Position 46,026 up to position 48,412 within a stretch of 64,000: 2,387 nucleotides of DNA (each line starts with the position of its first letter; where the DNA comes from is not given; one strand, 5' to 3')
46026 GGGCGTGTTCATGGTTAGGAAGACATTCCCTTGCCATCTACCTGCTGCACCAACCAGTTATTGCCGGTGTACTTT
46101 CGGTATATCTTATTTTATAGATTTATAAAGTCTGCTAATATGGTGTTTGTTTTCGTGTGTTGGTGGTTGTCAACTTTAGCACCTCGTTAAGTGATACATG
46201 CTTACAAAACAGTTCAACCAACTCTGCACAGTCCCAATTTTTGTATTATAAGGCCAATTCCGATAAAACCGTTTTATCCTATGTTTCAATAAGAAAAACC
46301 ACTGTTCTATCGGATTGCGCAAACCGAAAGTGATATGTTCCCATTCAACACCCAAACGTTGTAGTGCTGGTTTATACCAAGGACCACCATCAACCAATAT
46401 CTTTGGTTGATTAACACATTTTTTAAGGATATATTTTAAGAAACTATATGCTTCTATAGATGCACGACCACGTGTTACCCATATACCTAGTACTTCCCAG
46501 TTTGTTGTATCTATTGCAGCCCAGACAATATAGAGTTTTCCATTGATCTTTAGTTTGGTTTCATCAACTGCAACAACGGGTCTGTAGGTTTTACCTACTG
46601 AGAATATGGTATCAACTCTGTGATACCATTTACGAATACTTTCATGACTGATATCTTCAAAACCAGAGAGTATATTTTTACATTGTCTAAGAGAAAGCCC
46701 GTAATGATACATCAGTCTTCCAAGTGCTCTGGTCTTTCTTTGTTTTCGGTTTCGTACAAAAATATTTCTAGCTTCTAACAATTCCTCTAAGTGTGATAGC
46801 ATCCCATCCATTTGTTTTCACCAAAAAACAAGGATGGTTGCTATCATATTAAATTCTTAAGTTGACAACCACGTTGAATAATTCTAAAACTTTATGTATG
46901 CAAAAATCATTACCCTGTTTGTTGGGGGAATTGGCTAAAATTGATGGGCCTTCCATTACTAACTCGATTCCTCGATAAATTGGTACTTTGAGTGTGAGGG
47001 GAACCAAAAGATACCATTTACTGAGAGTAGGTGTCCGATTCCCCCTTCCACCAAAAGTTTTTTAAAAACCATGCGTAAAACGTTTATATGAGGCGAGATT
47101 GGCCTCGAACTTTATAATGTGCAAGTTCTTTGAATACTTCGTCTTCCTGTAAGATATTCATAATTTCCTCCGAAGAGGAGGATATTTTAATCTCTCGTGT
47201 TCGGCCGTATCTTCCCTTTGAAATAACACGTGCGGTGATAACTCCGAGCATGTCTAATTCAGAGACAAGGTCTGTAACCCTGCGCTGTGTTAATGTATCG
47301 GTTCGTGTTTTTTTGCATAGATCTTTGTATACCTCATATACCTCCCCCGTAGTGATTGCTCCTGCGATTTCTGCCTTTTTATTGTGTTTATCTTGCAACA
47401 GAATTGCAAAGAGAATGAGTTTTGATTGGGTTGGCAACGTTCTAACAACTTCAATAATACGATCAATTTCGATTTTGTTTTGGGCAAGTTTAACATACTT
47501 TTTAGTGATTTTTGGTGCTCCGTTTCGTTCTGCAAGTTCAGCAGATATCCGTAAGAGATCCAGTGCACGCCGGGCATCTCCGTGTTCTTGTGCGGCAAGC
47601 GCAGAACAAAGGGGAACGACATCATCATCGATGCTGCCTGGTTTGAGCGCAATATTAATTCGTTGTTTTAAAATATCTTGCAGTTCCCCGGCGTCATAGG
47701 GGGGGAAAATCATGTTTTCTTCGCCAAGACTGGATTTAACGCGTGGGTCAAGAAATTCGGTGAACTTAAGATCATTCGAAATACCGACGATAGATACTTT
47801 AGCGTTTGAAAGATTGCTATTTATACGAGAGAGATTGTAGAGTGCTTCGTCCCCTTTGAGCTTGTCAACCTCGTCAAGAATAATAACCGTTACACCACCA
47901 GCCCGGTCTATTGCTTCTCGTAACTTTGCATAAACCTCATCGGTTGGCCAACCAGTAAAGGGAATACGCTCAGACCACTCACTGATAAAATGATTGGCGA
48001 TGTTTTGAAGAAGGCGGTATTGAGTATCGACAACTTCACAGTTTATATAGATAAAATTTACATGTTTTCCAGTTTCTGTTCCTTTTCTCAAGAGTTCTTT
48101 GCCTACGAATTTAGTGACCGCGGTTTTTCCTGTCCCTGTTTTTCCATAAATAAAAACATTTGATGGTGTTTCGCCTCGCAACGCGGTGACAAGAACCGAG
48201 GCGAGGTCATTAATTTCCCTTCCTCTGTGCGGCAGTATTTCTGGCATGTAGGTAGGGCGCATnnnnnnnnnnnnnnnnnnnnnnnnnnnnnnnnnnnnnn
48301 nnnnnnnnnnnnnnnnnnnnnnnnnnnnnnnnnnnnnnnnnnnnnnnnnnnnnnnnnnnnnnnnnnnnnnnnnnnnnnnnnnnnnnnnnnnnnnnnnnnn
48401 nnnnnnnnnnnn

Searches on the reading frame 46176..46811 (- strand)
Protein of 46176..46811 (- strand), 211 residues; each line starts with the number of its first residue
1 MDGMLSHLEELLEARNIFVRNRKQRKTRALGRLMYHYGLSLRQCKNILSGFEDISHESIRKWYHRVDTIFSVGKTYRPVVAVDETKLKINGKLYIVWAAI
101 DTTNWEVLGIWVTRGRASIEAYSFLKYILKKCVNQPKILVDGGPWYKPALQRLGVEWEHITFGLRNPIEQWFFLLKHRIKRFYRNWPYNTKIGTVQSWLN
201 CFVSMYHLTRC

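Call 82: search_protein_families(library=pfam, proteins=[window:46176-46811:-], max_evalue=0.000001)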
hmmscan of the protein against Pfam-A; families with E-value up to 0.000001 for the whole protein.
window:46176-46811:- (211 aa): 1 family
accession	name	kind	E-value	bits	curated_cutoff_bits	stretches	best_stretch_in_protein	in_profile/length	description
PF13610.12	DDE_Tnp_IS240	-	1.1e-12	48.7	27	1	80-181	4-112/139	DDE domain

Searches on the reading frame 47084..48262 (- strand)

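Call 82: search_protein_families(library=pfam, proteins=[window:47084-48262:-], max_evalue=0.000001)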
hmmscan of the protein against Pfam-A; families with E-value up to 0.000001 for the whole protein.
window:47084-48262:- (392 aa): 7 families
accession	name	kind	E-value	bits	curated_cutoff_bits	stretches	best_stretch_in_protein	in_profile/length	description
PF09079.17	Cdc6_C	-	7.6e-32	109.6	25.1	1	271-369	1-95/96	CDC6, C terminal winged helix domain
PF22703.2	Cdc6_lid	-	7.9e-27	93.4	27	1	195-261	1-67/68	Cdc6 AAA+ ATPase-type lid domain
PF13401.12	AAA_22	-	9.8e-13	49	27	1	32-160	4-122/130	AAA domain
PF13191.12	AAA_16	-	4.4e-11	44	32.6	1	10-137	2-146/167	AAA ATPase domain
PF22606.2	Cdc6-ORC-like_ATPase_lid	-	7.2e-08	32.7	27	1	189-245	1-57/60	Cdc6/ORC-like, ATPase lid domain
PF00004.35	AAA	-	9.9e-08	32.9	21.2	1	37-164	2-110/131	ATPase family associated with various cellular activities (AAA)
PF01637.24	ATPase_2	-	4.7e-07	30.3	33.2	0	13-137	4-124/225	ATPase domain predominantly from Archaea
